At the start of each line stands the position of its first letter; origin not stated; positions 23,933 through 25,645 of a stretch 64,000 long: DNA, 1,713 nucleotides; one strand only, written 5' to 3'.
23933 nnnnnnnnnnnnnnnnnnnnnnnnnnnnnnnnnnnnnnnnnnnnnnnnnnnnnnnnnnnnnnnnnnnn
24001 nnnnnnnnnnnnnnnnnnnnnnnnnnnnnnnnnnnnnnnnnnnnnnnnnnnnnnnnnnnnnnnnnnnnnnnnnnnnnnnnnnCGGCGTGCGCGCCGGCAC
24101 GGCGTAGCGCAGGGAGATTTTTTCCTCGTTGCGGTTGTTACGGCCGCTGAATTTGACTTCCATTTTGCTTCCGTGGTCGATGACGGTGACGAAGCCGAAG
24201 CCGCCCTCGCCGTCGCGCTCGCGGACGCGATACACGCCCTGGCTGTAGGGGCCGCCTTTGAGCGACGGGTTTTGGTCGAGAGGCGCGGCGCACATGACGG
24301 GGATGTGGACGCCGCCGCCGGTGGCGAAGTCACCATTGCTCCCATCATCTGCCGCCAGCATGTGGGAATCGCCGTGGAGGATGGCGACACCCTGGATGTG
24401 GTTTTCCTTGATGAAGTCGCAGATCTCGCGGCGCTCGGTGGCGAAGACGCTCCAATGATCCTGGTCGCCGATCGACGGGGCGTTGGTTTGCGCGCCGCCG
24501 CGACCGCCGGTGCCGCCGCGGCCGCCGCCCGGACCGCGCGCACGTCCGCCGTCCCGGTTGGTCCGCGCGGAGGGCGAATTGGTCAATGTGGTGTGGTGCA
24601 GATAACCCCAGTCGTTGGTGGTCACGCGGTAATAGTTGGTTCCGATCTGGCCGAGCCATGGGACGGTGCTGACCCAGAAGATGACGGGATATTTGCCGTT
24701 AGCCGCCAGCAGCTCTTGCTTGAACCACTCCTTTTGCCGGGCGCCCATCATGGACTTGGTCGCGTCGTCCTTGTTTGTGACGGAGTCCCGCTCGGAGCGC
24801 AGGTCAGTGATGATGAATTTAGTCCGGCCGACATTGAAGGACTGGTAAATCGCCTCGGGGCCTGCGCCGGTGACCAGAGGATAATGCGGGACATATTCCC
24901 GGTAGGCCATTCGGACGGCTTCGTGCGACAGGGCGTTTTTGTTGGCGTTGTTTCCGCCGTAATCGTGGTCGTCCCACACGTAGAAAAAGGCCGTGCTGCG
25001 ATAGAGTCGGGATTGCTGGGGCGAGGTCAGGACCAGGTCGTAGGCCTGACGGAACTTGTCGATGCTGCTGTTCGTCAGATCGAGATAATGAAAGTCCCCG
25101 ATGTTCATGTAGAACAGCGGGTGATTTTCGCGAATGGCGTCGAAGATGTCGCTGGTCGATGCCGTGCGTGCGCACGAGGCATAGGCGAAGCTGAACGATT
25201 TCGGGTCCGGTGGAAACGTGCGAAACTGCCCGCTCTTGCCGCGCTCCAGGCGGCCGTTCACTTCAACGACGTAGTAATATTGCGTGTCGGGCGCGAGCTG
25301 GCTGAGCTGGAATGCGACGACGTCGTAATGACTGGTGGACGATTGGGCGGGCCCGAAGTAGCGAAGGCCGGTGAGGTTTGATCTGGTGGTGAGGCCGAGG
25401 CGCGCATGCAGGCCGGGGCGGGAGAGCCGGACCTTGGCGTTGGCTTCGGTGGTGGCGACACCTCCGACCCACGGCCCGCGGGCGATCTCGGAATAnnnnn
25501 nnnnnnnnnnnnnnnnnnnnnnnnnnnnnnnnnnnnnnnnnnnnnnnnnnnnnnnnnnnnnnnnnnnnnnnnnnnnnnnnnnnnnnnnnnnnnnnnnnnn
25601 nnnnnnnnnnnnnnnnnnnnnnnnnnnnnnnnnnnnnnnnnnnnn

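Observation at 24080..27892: Unusual single-polypeptide fusion of a prolyl oligopeptidase (S9A) and a PhoD-like phosphatase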

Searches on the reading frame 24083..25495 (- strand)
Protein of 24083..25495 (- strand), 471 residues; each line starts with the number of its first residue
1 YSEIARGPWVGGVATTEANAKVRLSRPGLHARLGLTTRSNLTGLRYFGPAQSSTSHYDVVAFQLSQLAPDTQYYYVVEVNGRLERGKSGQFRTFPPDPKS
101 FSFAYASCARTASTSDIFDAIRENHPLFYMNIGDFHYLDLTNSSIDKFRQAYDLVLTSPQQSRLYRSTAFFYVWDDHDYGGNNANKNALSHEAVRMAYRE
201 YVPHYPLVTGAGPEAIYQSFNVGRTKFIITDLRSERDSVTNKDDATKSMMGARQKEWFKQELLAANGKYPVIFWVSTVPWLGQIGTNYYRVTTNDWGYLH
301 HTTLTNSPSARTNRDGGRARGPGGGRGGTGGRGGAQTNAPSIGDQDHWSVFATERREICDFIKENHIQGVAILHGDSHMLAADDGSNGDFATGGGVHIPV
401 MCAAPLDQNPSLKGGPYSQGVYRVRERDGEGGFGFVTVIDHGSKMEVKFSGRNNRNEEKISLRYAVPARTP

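Call 12: search_solved_structures(query=window:24083-25483:-, max_evalue=1, show_alignments=3)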
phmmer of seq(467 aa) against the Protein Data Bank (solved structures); distinct sequences matched with E-value up to 1: 3.
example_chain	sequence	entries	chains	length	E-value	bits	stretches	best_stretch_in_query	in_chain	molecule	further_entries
2yeq_A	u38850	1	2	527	3.5e-07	32.6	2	58-241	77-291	ALKALINE PHOSPHATASE D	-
9uya_A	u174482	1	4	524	4.3e-06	29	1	144-266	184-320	Alkaline phosphatase, secereted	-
9l5r_d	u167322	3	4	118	0.4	12.6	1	304-331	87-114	Small nuclear ribonucleoprotein Sm D1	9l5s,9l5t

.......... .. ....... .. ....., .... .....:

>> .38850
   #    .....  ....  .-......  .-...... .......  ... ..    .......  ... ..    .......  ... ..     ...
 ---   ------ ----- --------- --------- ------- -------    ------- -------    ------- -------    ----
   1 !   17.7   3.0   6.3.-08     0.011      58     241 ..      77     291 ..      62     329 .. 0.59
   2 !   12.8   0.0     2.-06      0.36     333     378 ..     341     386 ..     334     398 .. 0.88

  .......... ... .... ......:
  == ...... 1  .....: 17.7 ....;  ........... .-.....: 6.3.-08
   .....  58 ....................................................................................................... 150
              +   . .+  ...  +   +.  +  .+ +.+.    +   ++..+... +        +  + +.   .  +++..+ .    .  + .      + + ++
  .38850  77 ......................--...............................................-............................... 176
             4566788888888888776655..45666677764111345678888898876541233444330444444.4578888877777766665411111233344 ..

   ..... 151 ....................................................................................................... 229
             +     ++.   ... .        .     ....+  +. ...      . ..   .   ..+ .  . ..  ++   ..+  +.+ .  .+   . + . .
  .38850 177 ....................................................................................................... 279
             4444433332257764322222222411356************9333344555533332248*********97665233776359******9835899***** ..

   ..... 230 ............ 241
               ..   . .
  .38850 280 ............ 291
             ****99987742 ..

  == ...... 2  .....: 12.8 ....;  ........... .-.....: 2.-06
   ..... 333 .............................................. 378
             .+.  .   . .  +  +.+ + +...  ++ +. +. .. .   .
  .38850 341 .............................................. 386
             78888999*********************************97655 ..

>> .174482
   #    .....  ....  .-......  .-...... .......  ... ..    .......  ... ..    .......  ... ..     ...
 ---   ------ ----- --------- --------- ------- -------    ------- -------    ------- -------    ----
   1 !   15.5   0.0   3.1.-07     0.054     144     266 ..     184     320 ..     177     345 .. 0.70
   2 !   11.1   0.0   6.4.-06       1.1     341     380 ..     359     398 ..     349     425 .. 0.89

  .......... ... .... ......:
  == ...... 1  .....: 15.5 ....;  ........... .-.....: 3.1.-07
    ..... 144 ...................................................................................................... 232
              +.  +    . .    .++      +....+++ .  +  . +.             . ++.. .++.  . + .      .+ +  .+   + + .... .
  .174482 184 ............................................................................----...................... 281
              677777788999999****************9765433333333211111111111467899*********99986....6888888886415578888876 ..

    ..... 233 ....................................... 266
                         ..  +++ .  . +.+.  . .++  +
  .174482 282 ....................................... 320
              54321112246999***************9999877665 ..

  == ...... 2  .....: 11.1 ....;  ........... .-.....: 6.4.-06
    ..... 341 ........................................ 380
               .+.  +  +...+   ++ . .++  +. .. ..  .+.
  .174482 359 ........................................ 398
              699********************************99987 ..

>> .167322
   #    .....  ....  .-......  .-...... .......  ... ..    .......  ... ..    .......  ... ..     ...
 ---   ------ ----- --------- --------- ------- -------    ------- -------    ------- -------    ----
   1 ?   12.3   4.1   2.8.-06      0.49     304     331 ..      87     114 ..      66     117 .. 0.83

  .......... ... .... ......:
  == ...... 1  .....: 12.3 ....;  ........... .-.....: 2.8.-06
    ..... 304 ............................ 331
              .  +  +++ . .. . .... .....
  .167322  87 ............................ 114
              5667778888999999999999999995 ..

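Call 33: search_protein_representatives(protein=window:24083-25495:-)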
Query: 471 residues. Proteins with E-value up to 0.001 (for the whole library): 5053; up to 1e-10: 2719; up to 1e-30: 1206. The best 150 are listed.
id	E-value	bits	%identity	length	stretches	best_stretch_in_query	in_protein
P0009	1.0e-192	657.6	63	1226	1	1-468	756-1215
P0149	4.9e-171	586.1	62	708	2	1-305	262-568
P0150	3.6e-167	573.4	59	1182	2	1-309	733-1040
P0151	1.0e-156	538.9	66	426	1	80-468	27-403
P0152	1.0e-148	512.5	53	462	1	2-469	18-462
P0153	4.9e-147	507.0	56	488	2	5-322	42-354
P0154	3.8e-135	467.8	55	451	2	2-282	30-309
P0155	1.8e-113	396.3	49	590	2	9-285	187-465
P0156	3.0e-111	389.0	51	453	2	8-285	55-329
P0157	3.4e-108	378.9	47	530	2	8-286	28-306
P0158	1.6e-104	366.8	47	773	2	9-285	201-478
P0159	3.8e-104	365.6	48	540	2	7-284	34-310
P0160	2.8e-102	359.4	47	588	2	8-287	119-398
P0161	4.1e-100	352.3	43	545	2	7-283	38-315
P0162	1.9e-99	350.0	46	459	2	2-287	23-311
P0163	4.3e-99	348.9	47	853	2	8-282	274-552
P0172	3.1e-96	339.5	45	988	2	8-284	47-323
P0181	4.1e-91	322.6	46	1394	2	7-282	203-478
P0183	3.0e-90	319.7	46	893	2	3-283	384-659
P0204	1.8e-84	300.7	42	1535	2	4-282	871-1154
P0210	2.3e-83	297.0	44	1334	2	5-301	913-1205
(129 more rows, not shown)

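Call 34: search_protein_families(library=pfam, proteins=[P0152, P0155, P0158, P0163, P0172, P0181, P0183, P0204, P0210], max_evalue=0.0001)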
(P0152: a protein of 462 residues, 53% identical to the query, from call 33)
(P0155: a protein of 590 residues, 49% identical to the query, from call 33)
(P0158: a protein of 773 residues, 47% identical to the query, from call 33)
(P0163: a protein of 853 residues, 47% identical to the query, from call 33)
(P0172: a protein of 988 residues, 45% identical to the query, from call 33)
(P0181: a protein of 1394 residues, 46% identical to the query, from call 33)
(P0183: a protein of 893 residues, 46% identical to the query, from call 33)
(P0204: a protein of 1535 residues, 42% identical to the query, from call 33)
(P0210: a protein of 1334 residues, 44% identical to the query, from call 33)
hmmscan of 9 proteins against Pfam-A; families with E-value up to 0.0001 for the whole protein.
P0152 (462 aa): 1 family
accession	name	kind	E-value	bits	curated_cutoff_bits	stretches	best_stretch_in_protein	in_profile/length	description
PF09423.15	PhoD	-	5.1e-23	82.2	27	1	121-390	3-280/343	PhoD-like phosphatase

P0155 (590 aa): 3 families
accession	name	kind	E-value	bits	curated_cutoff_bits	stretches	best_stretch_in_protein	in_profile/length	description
PF09423.15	PhoD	-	4.4e-27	95.6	27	1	284-517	2-279/343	PhoD-like phosphatase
PF24709.1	DUF7670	-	5.5e-12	46.5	29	1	32-138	8-115/118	Domain of unknown function (DUF7670)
PF16655.11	PhoD_N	-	9.8e-05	23.3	30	0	189-262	4-81/90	PhoD-like phosphatase, N-terminal domain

P0158 (773 aa): 2 families
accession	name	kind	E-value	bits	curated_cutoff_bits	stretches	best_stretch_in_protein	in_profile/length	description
PF09423.15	PhoD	-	9.3e-25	87.9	27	1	300-542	5-293/343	PhoD-like phosphatase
PF16655.11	PhoD_N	-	3.9e-05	24.6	30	1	202-286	5-90/90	PhoD-like phosphatase, N-terminal domain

P0163 (853 aa): 1 family
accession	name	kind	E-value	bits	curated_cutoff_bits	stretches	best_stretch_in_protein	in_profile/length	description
PF09423.15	PhoD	-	4.6e-22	79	27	1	414-607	62-275/343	PhoD-like phosphatase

P0172 (988 aa): 4 families
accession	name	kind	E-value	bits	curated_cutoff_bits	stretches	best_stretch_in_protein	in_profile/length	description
PF24517.2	CBM96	-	9.1e-51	172.4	26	2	563-714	3-162/164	Carbohydrate-binding module family 96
PF13205.12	Big_5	-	2.9e-40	137.7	23.6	2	723-827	1-105/105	Bacterial Ig-like domain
PF09423.15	PhoD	-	1.1e-23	84.4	27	1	155-368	15-271/343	PhoD-like phosphatase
PF16655.11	PhoD_N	-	2.2e-07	31.8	30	1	47-132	3-90/90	PhoD-like phosphatase, N-terminal domain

P0181 (1394 aa): 6 families
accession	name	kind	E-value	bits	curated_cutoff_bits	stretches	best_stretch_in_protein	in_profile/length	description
PF13290.12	CHB_HEX_C_1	-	5.8e-30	103.5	22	2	693-754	1-61/67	Chitobiase/beta-hexosaminidase C-terminal domain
PF09423.15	PhoD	-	6e-27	95.1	27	1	307-524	10-273/343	PhoD-like phosphatase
PF13287.12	Fn3_assoc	-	5e-22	78.2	23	2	705-755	2-53/59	Fn3 associated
PF00149.33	Metallophos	-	1.4e-07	32.5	21.5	1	307-515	15-189/191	Calcineurin-like phosphoesterase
PF16655.11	PhoD_N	-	1.9e-06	28.7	30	1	204-289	3-90/90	PhoD-like phosphatase, N-terminal domain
PF16656.11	Pur_ac_phosph_N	-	4.6e-05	24.3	30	0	196-288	12-92/93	Purple acid Phosphatase, N-terminal domain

P0183 (893 aa): 2 families
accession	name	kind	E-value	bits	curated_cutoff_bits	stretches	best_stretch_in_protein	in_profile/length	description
PF09423.15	PhoD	-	5.9e-22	78.7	27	1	499-712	16-280/343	PhoD-like phosphatase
PF16655.11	PhoD_N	-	8.4e-05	23.5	30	0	389-475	3-90/90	PhoD-like phosphatase, N-terminal domain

P0204 (1535 aa): 6 families
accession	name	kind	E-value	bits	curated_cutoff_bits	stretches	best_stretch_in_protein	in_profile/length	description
PF17957.7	Big_7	-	8.7e-51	170.9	24.1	4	778-846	1-70/70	Bacterial Ig domain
PF09423.15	PhoD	-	8e-27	94.7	27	1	973-1194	1-266/343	PhoD-like phosphatase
PF22820.2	TcaA_3rd_4th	-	2.6e-06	27.7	27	0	401-451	14-63/73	TcaA protein 3rd/4th domain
PF00041.27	fn3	-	4.2e-06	27.3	25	0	1311-1382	14-81/84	Fibronectin type III domain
PF07495.19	Y_Y_Y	-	2.8e-05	24.4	26.6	0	508-545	28-61/65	Y_Y_Y domain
PF16655.11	PhoD_N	-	3.5e-05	24.7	30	0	877-956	5-88/90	PhoD-like phosphatase, N-terminal domain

P0210 (1334 aa): 3 families
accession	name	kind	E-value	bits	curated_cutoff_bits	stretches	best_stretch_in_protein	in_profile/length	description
PF09423.15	PhoD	-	1.2e-24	87.6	27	1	1012-1260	1-293/343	PhoD-like phosphatase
PF02366.24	PMT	-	8.2e-12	45.6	22.7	1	112-231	86-212/245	Dolichyl-phosphate-mannose-protein mannosyltransferase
PF13231.12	PMT_2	-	2.8e-06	28.1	26.1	1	114-245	27-154/160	Dolichyl-phosphate-mannose-protein mannosyltransferase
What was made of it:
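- Close relatives of the PhoD module are standalone or are fused to carbohydrate-binding, Ig-like or glycosyltransferase domains (calls 33, 34). The PhoD module recurs with many different accessory domains (call 34).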

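Call 56: find_encoding_contigs(protein=P0152, flank=8000, max_places=2)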
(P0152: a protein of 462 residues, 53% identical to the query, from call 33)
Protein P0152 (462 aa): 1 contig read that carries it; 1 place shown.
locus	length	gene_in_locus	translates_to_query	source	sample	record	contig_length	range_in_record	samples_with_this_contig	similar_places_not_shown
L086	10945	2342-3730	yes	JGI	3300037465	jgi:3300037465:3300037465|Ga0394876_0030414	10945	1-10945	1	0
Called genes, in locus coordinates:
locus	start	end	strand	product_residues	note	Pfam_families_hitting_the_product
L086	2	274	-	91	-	?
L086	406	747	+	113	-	PF00462:Glutaredoxin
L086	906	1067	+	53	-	-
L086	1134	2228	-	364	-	PF01435:Peptidase_M48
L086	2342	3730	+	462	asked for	PF09423:PhoD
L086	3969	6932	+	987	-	PF17957:Big_7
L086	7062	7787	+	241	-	PF00535:Glycos_transf_2, PF13641:Glyco_tranf_2_3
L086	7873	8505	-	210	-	PF01914:MarC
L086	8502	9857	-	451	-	-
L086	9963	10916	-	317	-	PF06283:ThuA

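Call 57: find_encoding_contigs(protein=P0153, flank=8000, max_places=2)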
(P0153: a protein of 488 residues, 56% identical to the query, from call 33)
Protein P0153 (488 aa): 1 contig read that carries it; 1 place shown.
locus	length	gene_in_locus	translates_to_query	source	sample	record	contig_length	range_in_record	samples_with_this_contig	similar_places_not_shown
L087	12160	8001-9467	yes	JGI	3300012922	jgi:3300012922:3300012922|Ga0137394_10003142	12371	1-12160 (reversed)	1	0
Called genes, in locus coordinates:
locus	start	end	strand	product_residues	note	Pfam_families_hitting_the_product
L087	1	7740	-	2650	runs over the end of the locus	?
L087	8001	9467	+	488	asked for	PF09423:PhoD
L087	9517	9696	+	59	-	-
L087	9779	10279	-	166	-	PF09970:DUF2204 (faint)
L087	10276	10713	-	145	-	-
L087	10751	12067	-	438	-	PF01011:PQQ (faint), PF13360:PQQ_2, PF13570:Beta-prop_ACSF4 (faint), PF25293:Beta-prop_EMC1_N (faint), PF13360:PQQ_2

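Call 59: find_related_loci(query=A6, collection=metagenome_contigs, flank=6000)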
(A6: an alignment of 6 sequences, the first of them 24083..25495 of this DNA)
Query A6 (471 aa) in metagenome_contigs; peptide patterns used: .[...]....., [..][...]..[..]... (x = any residue, [..] = any of these).
600 stretches matched a pattern (row limit reached: there are more); 511 encode a relative of the query (tblastn E <= 1e-3); the best 80 are kept; 80 distinct loci.
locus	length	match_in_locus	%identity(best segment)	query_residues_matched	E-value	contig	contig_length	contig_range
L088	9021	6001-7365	70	1-470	0e+0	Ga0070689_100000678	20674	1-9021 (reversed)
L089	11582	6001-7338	60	1-468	0e+0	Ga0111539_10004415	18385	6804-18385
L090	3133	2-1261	60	22-468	0e+0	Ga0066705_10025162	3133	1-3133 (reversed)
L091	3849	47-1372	57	1-469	0e+0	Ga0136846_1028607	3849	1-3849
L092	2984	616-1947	58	1-468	0e+0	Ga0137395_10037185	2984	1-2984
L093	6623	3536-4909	59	1-468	0e+0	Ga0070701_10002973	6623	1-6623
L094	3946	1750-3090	58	1-471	0e+0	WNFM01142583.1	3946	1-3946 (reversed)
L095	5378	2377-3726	59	1-471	0e+0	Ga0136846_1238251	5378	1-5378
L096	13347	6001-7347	57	1-468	5e-180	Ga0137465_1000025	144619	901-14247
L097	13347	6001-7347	57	1-468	5e-180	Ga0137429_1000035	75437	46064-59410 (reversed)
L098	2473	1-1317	59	8-468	0e+0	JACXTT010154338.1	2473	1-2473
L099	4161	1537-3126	54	1-469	0e+0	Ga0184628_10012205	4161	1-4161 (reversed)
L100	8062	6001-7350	59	1-471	1e-179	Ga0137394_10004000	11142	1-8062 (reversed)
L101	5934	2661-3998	58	1-468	0e+0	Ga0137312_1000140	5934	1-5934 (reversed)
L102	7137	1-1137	65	67-467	3e-176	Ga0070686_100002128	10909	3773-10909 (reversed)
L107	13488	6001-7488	54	2-466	3e-171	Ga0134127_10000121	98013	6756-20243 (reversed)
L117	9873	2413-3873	52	2-464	5e-157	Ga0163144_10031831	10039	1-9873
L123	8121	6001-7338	51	1-471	1e-151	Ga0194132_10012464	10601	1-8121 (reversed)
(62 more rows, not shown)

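Call 64: search_protein_families(library=pfam, proteins=[L123:3799-7356:+, L107:3811-7506:+, L117:202-3891:+, L117:3977-4600:+, L107:7571-8605:-, L107:7586-8692:+], max_evalue=0.001)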
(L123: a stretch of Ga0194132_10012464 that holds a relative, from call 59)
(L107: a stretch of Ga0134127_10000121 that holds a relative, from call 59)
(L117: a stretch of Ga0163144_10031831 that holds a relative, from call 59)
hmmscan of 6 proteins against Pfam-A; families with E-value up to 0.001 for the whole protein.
L123:3799-7356:+ (1185 aa): 3 families
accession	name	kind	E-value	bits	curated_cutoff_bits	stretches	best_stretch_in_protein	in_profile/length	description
PF02897.21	Peptidase_S9_N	-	2.1e-34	119.5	24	1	55-455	24-409/414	Prolyl oligopeptidase, N-terminal beta-propeller domain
PF09423.15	PhoD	-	2.5e-26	93.1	27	1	841-1102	2-277/343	PhoD-like phosphatase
PF00326.27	Peptidase_S9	-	9.9e-17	61.6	22.6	1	520-663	2-148/213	Prolyl oligopeptidase family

L107:3811-7506:+ (1231 aa): 4 families
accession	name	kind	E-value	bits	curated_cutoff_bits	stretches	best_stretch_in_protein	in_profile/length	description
PF00326.27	Peptidase_S9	-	2.7e-56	190.9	22.6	1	508-721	2-211/213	Prolyl oligopeptidase family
PF02897.21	Peptidase_S9_N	-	2.2e-53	182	24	1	29-421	4-399/414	Prolyl oligopeptidase, N-terminal beta-propeller domain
PF09423.15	PhoD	-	3.5e-23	82.7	27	1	873-1157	61-280/343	PhoD-like phosphatase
PF16655.11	PhoD_N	-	0.00058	20.8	30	0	739-822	5-90/90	PhoD-like phosphatase, N-terminal domain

L117:202-3891:+ (1229 aa): 5 families
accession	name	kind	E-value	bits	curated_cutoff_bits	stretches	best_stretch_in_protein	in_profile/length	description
PF02897.21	Peptidase_S9_N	-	3e-59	201.3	24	1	47-448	3-407/414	Prolyl oligopeptidase, N-terminal beta-propeller domain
PF00326.27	Peptidase_S9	-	5.9e-56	189.8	22.6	1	514-727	1-210/213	Prolyl oligopeptidase family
PF09423.15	PhoD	-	1.4e-26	93.9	27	1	867-1156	28-280/343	PhoD-like phosphatase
PF16655.11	PhoD_N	-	1.7e-05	25.7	30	1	746-829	5-90/90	PhoD-like phosphatase, N-terminal domain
PF02129.25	Peptidase_S15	-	0.00072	19.8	23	0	478-636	1-154/262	X-Pro dipeptidyl-peptidase (S15 family)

L117:3977-4600:+ (207 aa): 1 family
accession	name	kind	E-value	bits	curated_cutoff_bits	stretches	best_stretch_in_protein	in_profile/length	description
PF00551.24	Formyl_trans_N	-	6.9e-50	169.7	26.1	1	8-189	2-181/181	Formyl transferase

L107:7571-8605:- (344 aa): 4 families
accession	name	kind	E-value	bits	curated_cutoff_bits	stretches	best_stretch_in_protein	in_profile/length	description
PF13416.11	SBP_bac_8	-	8.3e-21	75.4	27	1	37-308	1-273/279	Bacterial extracellular solute-binding protein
PF13343.11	SBP_bac_6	-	1.5e-12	48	24.6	1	85-298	23-225/245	Bacterial extracellular solute-binding protein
PF01547.30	SBP_bac_1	-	1.8e-10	41.7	26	1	220-279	230-304/307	Bacterial extracellular solute-binding protein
PF13531.11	SBP_bac_11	-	5.7e-05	23.4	25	1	38-280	16-217/227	Bacterial extracellular solute-binding protein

L107:7586-8692:+ (368 aa): 0 families

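Call 103: search_protein_families(library=pfam, proteins=[window:24083-25495:-], max_evalue=1)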
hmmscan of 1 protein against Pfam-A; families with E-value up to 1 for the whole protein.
window:24083-25495:- (471 aa): 3 families
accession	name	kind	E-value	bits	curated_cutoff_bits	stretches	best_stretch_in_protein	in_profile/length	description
PF09423.15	PhoD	-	9.1e-24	84.6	27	1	143-387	61-273/343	PhoD-like phosphatase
PF16656.11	Pur_ac_phosph_N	-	0.01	16.8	30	1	56-93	57-93/93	Purple acid Phosphatase, N-terminal domain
PF16655.11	PhoD_N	-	0.02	15.9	30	1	39-93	38-90/90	PhoD-like phosphatase, N-terminal domain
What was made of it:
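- On PhoD family phosphodiesterase/alkaline phosphatase: The query scores 15.9 bits against a cut-off of 30 (call 103).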
